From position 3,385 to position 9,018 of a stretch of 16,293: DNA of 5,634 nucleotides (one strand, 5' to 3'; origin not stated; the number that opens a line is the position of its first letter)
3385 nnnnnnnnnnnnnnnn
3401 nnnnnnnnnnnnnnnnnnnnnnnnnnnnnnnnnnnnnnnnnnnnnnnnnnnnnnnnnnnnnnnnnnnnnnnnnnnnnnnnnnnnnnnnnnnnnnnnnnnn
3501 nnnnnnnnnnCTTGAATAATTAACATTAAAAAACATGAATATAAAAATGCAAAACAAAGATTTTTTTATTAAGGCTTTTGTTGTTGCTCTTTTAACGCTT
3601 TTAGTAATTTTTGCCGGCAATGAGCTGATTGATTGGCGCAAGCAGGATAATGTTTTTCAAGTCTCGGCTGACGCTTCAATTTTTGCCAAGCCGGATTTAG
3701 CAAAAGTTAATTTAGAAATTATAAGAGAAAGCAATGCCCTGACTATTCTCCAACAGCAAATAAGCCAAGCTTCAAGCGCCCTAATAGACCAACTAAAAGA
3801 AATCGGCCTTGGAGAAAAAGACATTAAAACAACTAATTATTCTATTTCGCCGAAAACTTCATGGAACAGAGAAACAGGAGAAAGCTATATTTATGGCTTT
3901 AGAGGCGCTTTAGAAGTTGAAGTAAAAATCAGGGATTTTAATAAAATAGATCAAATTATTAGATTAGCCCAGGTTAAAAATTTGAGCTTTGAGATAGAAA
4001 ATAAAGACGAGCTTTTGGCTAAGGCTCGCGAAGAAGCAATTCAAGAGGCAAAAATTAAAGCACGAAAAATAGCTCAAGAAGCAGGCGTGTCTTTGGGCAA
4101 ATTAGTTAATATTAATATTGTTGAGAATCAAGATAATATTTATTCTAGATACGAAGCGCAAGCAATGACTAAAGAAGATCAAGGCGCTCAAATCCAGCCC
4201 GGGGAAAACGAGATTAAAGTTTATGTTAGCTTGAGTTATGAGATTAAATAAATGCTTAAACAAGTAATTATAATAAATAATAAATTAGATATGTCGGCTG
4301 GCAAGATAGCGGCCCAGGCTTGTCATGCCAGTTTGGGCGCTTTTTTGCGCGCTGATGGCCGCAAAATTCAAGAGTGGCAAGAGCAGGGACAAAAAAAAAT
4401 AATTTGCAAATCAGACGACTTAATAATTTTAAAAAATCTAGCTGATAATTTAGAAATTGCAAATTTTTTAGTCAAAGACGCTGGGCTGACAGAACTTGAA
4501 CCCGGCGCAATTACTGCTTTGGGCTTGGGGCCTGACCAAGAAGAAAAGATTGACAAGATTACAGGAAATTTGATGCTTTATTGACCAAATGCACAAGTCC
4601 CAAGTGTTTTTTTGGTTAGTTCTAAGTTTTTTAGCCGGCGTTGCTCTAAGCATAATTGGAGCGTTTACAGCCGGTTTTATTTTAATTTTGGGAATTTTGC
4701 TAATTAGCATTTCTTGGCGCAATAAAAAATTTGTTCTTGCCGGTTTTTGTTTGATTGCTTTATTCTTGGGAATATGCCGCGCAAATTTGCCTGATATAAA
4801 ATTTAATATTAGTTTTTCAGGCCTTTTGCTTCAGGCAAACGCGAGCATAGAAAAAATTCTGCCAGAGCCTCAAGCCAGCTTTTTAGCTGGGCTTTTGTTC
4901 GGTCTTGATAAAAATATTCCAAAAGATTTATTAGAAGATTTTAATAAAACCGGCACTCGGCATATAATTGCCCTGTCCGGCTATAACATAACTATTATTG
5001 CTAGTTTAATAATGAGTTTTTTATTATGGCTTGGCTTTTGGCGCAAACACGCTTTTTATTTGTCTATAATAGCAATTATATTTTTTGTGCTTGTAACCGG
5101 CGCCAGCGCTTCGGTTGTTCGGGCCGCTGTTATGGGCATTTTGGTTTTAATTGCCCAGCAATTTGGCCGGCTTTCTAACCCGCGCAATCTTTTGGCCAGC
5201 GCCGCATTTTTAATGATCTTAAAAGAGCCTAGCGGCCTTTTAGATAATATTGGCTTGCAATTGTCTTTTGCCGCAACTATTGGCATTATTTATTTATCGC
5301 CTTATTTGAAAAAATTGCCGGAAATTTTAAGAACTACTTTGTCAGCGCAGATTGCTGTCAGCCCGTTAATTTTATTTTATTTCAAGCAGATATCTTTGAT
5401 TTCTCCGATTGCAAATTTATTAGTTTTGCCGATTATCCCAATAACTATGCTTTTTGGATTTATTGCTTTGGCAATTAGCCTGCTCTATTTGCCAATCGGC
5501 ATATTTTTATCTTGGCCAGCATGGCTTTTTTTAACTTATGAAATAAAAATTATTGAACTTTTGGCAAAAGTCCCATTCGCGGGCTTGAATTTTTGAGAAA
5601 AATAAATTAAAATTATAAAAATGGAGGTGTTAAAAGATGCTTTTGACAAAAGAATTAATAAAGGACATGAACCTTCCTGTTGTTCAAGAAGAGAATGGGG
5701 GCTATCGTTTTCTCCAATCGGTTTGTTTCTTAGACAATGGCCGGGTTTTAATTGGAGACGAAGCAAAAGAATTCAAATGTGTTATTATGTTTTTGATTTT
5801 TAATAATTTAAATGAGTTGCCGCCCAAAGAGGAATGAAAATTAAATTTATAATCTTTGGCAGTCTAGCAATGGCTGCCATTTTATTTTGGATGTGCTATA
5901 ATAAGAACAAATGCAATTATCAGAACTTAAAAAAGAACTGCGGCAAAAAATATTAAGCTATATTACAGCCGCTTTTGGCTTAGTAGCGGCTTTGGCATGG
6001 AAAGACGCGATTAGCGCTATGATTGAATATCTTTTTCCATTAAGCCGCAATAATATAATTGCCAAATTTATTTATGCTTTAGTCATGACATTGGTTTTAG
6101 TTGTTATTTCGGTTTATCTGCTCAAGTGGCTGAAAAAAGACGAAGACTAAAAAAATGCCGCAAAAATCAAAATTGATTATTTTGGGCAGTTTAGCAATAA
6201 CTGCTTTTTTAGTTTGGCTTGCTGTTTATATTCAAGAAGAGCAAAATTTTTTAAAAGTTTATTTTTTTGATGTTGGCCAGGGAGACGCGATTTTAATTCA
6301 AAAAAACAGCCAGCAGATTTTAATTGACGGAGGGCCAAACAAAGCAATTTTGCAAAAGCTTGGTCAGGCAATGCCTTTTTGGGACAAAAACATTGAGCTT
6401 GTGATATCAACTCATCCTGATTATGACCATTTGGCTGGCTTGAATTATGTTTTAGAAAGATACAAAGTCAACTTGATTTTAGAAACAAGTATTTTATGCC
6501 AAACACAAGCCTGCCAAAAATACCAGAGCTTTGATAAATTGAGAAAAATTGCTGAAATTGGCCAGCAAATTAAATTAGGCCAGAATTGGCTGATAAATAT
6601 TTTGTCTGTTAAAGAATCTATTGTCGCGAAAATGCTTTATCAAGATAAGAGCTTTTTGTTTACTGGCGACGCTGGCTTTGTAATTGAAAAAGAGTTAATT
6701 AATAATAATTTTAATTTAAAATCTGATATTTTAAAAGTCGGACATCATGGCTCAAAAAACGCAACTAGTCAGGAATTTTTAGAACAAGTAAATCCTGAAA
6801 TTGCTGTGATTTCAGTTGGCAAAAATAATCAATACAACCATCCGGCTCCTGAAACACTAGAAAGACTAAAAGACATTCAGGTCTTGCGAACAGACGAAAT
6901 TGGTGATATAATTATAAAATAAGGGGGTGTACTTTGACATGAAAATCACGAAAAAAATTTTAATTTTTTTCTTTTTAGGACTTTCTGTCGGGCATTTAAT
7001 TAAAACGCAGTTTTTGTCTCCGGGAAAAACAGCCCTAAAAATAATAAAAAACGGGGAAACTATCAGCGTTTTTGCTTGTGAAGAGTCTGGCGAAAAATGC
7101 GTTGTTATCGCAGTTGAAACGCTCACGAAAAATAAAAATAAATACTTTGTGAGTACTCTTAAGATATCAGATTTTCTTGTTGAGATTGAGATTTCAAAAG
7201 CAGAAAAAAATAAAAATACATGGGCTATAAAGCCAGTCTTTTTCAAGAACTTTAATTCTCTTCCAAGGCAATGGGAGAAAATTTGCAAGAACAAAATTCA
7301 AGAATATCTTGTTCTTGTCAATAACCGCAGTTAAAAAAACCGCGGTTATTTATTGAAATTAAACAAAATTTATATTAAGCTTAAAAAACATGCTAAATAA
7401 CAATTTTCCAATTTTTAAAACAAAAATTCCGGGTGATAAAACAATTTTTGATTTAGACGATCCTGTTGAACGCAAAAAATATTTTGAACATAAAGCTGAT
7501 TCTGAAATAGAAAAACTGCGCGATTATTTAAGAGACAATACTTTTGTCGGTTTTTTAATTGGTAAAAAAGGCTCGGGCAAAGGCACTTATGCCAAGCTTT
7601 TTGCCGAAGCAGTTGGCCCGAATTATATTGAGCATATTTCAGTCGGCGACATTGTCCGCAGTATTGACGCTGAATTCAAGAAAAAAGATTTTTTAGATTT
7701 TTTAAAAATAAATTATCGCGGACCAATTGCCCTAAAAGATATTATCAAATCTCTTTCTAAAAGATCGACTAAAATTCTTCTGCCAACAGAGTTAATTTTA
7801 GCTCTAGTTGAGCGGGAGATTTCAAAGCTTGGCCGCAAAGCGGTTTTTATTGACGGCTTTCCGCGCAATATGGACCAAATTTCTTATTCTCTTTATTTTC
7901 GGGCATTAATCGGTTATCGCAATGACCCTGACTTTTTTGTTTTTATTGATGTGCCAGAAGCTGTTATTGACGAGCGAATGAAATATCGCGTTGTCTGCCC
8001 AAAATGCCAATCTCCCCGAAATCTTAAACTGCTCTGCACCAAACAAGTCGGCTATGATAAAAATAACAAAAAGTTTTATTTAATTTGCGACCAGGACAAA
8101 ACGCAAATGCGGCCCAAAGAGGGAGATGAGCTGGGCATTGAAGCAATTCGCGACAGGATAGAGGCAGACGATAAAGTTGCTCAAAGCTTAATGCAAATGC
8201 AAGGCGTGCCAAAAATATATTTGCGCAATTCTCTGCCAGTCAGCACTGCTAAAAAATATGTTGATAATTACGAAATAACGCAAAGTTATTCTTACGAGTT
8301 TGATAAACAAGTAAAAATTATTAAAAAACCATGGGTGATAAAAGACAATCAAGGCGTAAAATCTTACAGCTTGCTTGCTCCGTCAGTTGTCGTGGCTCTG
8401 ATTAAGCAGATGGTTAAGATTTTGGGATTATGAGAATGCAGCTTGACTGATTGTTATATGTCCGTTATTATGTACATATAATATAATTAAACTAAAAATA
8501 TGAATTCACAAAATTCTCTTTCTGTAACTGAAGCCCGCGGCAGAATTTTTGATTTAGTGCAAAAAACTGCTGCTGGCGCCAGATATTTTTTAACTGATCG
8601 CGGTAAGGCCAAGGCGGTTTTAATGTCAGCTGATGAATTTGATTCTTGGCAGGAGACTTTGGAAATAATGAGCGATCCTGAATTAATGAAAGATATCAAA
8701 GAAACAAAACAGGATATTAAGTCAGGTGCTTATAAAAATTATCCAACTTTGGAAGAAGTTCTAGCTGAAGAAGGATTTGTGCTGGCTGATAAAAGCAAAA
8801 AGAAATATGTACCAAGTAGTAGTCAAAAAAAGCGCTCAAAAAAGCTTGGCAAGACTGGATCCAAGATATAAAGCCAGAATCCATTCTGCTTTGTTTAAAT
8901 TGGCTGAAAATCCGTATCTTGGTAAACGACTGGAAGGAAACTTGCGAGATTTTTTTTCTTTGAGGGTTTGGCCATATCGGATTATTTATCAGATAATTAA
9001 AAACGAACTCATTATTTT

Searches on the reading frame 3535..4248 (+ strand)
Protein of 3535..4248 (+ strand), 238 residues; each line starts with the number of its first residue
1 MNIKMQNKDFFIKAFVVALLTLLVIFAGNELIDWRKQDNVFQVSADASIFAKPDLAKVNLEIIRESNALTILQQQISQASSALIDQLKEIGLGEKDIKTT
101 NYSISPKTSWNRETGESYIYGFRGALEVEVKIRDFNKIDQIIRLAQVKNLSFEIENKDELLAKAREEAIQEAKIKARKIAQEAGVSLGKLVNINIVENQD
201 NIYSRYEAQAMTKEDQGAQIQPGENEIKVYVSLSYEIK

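Call 8: search_protein_families(library=pfam, proteins=[window:3535-4248:+], max_evalue=0.01)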
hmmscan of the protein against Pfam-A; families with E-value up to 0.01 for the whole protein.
window:3535-4248:+ (238 aa): 2 families
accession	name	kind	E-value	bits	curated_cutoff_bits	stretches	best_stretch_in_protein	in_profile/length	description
PF04402.19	SIMPL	-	6.3e-39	134.8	25.2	1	42-235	2-205/205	Protein of unknown function (DUF541)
PF03802.19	CitX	-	0.0054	16.9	25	0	169-210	87-128/165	Apo-citrate lyase phosphoribosyl-dephospho-CoA transferase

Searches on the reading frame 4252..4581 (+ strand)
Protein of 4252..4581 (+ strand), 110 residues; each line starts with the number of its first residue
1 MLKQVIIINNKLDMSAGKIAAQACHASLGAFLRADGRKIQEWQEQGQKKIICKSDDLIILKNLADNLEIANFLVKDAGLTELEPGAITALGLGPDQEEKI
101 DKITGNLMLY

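Call 8: search_protein_families(library=pfam, proteins=[window:4252-4581:+], max_evalue=0.01)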
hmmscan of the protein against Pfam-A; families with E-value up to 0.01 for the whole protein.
window:4252-4581:+ (110 aa): 1 family
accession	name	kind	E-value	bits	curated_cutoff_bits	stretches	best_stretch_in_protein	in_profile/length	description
PF01981.21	PTH2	-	5.2e-32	110.9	23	1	2-110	1-115/115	Peptidyl-tRNA hydrolase PTH2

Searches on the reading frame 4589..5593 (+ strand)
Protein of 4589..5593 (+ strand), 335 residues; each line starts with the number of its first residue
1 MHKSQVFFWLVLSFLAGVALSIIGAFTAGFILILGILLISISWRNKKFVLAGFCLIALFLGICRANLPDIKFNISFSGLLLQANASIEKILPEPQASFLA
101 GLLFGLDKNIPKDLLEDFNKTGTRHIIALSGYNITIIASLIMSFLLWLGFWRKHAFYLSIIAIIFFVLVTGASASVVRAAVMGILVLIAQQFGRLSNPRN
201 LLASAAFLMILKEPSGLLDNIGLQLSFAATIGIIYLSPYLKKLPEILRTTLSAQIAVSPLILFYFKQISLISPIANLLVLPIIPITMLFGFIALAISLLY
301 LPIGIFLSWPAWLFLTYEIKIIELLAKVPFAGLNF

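Call 8: search_protein_families(library=pfam, proteins=[window:4589-5593:+], max_evalue=0.01)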
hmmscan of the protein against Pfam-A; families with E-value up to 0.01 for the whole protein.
window:4589-5593:+ (335 aa): 1 family
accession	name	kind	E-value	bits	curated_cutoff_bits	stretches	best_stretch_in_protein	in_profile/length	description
PF03772.21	Competence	-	2.9e-49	168.3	23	1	102-333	1-243/270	Competence protein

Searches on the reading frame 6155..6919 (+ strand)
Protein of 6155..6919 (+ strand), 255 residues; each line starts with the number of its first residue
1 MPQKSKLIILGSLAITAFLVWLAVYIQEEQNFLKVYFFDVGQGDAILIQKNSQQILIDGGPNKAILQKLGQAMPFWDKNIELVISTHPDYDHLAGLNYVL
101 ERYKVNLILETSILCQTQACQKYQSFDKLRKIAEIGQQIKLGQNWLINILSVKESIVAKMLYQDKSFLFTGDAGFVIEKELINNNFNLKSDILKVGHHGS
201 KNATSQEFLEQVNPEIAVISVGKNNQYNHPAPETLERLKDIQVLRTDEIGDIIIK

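Call 4: search_protein_families(library=pfam, proteins=[window:6155-6919:+], max_evalue=0.01)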
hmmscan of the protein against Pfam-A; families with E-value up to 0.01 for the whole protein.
window:6155-6919:+ (255 aa): 5 families
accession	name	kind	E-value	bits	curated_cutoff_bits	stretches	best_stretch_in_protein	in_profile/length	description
PF00753.33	Lactamase_B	-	3.6e-18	66.7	22.7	1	39-222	2-195/196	Metallo-beta-lactamase superfamily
PF19583.5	ODP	-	5.2e-06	26.9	27.2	1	45-189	5-156/194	ODP family beta lactamase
PF25281.1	MBL_MAP1B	-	7.8e-06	25.5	37.6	1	35-104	23-89/279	MAP1B MBL-like domain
PF12706.13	Lactamase_B_2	-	2.3e-05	24.5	27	1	54-117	2-70/200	Beta-lactamase superfamily domain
PF16661.11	Lactamase_B_6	-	0.0072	16.2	27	0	48-115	2-71/193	Metallo-beta-lactamase superfamily domain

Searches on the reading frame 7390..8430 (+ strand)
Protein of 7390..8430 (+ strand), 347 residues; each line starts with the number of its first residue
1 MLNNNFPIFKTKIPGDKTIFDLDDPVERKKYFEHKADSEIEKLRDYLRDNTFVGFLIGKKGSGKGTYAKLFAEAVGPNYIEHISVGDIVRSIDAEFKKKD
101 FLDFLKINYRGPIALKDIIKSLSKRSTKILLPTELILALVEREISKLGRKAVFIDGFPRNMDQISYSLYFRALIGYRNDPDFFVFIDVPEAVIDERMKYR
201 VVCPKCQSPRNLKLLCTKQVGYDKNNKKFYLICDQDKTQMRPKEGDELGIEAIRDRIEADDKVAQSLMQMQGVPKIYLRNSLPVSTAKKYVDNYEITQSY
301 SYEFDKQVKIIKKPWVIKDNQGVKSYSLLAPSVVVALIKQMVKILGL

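Call 4: search_protein_families(library=pfam, proteins=[window:7390-8430:+], max_evalue=0.01)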
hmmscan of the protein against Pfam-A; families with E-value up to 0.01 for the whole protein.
window:7390-8430:+ (347 aa): 2 families
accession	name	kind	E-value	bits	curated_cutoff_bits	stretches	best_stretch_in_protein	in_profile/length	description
PF00406.28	ADK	-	3.4e-12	47.2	26.8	1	56-267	1-142/151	Adenylate kinase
PF13207.12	AAA_17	-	4.6e-11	43.6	27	1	58-198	2-120/136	AAA domain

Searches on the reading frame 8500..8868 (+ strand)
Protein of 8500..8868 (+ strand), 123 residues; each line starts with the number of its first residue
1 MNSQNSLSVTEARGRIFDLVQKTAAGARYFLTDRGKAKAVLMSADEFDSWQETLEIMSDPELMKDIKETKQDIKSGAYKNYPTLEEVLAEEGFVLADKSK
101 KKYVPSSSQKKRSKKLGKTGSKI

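Call 4: search_protein_families(library=pfam, proteins=[window:8500-8868:+], max_evalue=0.01)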
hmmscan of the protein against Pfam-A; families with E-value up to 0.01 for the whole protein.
window:8500-8868:+ (123 aa): 1 family
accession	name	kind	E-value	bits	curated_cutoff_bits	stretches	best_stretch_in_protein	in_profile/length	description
PF02604.26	PhdYeFM_antitox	-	4e-13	49.4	29.8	1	6-74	3-72/74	Antitoxin Phd_YefM, type II toxin-antitoxin system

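Call 5: search_protein_families(library=padloc, proteins=[window:8500-8868:+], max_evalue=0.01)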
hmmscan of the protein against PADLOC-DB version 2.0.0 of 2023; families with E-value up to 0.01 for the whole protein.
window:8500-8868:+ (123 aa): 0 families

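Call 6: search_protein_families(library=ncbifam, proteins=[window:8500-8868:+], max_evalue=0.01)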
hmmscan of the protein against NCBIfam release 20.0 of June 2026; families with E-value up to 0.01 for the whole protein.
window:8500-8868:+ (123 aa): 2 families
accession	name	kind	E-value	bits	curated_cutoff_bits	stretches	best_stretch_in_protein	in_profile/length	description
TIGR01552.1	phd_fam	subfamily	2.3e-11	42.9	20.8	1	6-56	1-51/53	type II toxin-antitoxin system prevent-host-death family antitoxin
NF008499.0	PRK11409.1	equivalog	0.00044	20.3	121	1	6-77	3-75/83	YoeB-YefM toxin-antitoxin system antitoxin YefM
